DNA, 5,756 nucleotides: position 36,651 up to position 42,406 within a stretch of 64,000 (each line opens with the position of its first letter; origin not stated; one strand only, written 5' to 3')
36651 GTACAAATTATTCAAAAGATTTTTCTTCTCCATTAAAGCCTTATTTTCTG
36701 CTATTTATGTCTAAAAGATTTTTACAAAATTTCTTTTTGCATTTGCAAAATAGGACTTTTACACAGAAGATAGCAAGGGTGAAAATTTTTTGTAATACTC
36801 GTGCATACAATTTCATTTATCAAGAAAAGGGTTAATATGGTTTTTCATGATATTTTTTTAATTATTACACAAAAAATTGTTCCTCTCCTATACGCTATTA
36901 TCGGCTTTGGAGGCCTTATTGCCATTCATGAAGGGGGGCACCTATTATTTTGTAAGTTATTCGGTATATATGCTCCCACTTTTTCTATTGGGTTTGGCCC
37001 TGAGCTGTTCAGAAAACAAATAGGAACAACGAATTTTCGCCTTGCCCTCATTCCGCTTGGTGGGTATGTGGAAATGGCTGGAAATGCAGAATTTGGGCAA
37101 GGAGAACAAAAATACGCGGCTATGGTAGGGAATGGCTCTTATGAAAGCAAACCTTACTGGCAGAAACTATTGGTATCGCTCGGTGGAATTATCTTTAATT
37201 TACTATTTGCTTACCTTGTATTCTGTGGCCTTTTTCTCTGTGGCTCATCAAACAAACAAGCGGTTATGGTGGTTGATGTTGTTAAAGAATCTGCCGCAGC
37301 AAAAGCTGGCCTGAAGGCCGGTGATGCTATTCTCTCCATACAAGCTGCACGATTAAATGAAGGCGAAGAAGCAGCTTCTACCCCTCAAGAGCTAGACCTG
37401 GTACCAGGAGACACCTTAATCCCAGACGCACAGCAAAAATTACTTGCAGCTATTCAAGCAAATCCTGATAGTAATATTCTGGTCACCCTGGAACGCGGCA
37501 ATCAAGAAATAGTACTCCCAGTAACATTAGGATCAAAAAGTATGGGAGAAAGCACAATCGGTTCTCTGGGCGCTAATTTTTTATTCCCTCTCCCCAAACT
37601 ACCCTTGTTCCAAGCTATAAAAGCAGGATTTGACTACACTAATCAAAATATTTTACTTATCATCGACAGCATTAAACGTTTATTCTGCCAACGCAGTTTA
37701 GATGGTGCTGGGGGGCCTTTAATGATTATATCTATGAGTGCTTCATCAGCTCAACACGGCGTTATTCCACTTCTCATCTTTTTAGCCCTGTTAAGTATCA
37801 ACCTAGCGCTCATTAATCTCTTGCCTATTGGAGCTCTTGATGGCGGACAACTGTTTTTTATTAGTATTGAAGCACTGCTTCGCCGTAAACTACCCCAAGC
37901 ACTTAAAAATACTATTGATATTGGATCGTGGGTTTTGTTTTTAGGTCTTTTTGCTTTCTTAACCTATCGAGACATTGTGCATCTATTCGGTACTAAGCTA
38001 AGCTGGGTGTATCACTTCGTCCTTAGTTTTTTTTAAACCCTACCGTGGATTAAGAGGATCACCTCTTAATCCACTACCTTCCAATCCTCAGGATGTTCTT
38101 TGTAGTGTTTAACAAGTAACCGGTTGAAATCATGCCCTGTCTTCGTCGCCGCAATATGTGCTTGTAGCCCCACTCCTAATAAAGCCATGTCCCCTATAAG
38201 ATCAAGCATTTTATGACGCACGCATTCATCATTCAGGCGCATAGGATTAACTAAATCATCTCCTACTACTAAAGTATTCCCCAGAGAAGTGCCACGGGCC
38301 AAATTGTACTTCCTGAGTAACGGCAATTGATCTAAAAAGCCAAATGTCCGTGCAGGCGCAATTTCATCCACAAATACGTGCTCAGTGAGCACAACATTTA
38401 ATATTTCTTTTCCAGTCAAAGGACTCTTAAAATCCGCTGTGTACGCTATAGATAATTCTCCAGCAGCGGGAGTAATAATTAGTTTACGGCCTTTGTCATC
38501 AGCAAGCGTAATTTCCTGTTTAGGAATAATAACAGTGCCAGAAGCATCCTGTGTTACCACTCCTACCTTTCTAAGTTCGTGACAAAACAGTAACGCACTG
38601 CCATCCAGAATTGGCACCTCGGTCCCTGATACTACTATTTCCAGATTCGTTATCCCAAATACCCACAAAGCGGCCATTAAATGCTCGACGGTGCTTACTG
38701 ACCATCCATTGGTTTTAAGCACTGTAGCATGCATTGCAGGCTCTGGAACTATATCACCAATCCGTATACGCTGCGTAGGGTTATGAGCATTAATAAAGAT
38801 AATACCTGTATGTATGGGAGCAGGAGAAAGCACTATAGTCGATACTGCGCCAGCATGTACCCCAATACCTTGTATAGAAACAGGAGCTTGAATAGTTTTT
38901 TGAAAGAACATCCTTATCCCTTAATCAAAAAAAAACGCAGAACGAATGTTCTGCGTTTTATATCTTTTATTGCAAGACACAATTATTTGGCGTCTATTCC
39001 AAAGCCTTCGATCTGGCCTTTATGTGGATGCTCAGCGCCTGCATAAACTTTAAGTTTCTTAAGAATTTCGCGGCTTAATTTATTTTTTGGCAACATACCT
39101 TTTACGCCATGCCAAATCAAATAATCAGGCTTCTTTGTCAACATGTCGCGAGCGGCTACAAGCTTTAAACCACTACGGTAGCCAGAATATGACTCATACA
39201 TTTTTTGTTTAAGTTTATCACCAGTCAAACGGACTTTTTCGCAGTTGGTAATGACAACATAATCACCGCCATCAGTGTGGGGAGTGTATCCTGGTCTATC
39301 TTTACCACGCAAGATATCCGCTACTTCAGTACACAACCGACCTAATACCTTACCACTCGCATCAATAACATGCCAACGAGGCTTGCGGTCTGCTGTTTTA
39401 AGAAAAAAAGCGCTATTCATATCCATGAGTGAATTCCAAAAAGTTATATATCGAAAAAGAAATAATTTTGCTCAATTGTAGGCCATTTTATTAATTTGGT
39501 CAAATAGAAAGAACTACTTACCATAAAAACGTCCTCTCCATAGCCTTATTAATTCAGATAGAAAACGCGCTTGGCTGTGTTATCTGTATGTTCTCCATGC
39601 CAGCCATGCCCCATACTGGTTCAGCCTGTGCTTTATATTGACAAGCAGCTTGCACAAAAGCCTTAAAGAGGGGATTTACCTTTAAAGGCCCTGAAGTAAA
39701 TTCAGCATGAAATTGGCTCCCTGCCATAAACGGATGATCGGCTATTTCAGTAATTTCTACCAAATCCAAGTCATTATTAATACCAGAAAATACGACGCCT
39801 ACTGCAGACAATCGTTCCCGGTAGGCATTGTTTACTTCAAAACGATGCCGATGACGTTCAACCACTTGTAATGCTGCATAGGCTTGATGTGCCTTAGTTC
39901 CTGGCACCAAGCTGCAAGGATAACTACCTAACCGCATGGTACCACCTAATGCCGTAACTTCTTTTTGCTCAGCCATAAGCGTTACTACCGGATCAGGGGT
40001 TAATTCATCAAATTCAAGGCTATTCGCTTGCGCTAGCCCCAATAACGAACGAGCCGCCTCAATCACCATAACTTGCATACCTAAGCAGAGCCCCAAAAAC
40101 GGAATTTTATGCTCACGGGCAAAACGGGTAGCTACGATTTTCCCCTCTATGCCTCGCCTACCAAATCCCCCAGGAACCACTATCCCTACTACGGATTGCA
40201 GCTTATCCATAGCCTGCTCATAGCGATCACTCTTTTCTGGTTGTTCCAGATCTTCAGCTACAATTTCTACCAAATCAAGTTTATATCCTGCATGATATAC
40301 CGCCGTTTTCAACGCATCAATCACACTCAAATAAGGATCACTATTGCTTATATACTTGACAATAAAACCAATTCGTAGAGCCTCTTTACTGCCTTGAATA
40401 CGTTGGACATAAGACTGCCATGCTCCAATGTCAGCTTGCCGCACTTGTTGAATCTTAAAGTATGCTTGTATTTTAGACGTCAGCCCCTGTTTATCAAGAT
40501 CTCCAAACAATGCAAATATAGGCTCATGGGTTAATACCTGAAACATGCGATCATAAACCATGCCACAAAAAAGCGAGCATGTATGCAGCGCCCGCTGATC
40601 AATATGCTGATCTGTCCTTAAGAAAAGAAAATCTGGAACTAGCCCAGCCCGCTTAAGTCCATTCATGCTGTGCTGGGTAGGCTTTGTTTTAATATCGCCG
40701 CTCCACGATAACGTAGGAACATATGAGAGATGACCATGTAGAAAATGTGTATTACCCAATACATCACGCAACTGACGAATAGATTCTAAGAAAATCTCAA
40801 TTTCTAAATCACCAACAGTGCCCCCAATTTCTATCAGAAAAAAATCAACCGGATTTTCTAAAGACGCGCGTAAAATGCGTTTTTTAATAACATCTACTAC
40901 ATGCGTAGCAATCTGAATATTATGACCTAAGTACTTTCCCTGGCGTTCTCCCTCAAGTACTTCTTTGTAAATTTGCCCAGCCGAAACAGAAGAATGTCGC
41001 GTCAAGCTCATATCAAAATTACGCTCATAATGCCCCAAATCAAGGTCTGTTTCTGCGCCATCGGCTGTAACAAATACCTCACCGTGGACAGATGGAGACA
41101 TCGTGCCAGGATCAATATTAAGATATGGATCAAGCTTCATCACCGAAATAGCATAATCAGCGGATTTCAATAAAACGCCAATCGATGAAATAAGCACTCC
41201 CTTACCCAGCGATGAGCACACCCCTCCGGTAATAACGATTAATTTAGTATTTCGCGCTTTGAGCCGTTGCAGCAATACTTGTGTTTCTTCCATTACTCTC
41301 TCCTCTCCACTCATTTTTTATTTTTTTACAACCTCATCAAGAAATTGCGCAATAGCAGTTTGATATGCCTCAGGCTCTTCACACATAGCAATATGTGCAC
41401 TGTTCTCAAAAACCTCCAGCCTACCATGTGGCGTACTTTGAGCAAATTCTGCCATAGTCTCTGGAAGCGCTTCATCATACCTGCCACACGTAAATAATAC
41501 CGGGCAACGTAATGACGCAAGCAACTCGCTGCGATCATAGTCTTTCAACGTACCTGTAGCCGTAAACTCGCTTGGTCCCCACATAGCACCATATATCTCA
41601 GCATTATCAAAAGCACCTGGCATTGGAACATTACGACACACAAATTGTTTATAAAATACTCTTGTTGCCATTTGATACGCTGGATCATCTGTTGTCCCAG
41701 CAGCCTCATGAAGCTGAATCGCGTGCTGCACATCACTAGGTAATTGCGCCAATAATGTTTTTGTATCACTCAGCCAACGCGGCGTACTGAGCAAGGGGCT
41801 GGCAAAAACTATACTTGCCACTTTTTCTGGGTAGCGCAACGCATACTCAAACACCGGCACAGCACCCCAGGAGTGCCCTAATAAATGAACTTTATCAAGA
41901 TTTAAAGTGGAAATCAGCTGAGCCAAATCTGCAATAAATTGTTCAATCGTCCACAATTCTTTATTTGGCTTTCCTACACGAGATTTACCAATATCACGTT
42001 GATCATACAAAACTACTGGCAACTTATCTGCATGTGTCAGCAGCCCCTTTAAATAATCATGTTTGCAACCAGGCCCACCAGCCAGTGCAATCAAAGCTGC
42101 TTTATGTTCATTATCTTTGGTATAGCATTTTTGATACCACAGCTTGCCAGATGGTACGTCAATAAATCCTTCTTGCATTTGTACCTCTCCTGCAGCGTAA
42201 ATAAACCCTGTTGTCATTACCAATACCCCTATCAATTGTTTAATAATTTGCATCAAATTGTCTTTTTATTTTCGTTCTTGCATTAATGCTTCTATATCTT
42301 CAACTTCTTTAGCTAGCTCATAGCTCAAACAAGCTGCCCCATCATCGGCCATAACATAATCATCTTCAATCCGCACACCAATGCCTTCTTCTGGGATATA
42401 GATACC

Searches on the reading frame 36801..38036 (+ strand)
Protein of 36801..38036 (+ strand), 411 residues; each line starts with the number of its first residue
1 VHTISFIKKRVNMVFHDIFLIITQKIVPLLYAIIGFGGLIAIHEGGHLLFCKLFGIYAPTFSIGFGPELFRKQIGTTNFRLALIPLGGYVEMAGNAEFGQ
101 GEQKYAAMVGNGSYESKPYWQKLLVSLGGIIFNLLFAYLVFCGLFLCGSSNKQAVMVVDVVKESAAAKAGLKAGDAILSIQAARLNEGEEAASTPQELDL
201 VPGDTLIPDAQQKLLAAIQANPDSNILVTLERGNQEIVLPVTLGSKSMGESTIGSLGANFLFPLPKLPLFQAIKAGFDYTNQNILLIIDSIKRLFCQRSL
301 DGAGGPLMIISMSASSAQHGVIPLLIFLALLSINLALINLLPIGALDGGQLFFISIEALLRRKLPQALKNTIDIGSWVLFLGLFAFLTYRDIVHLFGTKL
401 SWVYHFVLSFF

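Call 67: search_protein_families(library=pfam, proteins=[window:36801-38036:+], max_evalue=0.001)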
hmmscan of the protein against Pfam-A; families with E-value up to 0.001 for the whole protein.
window:36801-38036:+ (411 aa): 4 families
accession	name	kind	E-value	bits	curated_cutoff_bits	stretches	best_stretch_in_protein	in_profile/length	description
PF02163.28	Peptidase_M50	-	5.8e-53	179.9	27.2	1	31-377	1-215/221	Peptidase family M50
PF13180.12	PDZ_2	-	3.3e-06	27.7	27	1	151-191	10-50/80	PDZ domain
PF17820.7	PDZ_6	-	1.5e-05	25.1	27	1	157-180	2-25/54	PDZ domain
PF00595.29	PDZ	-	0.00045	21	23.2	1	148-180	18-52/81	PDZ domain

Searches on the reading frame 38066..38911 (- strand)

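Call 67: search_protein_families(library=pfam, proteins=[window:38066-38911:-], max_evalue=0.001)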
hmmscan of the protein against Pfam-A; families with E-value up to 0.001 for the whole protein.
window:38066-38911:- (281 aa): 1 family
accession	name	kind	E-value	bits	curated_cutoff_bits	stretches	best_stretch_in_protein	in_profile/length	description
PF03331.19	LpxC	-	5.4e-78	262.6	27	1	4-269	1-265/268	UDP-3-O-acyl N-acetylglycosamine deacetylase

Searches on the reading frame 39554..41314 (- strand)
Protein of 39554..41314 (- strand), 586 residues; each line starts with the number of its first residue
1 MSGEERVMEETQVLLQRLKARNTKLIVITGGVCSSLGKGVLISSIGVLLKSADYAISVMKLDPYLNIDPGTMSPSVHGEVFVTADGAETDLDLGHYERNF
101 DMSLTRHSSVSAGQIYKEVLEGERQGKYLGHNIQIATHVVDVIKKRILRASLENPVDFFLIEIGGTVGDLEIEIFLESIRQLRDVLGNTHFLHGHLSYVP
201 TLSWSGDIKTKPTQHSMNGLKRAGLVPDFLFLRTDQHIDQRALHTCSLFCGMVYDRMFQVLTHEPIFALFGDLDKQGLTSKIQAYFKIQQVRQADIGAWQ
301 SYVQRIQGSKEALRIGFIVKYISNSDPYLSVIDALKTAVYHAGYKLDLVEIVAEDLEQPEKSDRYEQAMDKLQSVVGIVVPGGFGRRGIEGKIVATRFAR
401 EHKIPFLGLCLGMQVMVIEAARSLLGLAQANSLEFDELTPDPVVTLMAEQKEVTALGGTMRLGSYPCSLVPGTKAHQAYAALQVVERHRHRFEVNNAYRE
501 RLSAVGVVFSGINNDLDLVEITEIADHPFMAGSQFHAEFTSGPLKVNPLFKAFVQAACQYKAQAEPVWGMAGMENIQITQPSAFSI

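Call 67: search_protein_families(library=pfam, proteins=[window:39554-41314:-], max_evalue=0.001)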
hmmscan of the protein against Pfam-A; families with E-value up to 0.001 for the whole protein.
window:39554-41314:- (586 aa): 2 families
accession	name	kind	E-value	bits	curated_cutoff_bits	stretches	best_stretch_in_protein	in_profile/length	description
PF06418.20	CTP_synth_N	-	3e-93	312.5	26.1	1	24-287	1-264/265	CTP synthase N-terminus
PF00117.34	GATase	-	5.7e-30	104.8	22.8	1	326-555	4-189/190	Glutamine amidotransferase class-I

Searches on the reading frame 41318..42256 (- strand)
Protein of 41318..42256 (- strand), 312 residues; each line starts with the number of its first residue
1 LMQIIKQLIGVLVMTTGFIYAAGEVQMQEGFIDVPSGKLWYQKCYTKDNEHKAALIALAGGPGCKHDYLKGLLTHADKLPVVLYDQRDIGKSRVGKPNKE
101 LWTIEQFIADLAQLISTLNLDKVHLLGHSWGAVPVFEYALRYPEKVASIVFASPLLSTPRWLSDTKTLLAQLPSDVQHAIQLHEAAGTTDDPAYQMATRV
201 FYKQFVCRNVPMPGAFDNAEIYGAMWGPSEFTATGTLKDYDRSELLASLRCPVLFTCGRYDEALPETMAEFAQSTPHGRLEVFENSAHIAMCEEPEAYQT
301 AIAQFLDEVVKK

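Call 67: search_protein_families(library=pfam, proteins=[window:41318-42256:-], max_evalue=0.001)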
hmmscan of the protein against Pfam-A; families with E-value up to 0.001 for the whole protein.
window:41318-42256:- (312 aa): 5 families
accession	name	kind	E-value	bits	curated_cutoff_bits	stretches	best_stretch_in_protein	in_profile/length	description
PF00561.26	Abhydrolase_1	-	1e-27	97.8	25.8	1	55-295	3-245/245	alpha/beta hydrolase fold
PF12697.13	Abhydrolase_6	-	5.5e-14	53.8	26.3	1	69-297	20-213/217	Alpha/beta hydrolase family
PF12146.15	Hydrolase_4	-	1.2e-13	51.4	27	1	80-293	33-237/239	Serine aminopeptidase, S33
PF00756.26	Esterase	-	6.5e-05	23.2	22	1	118-209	110-212/251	Putative esterase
PF03096.20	Ndr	-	0.00022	20.5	23.3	1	100-166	78-144/283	Ndr family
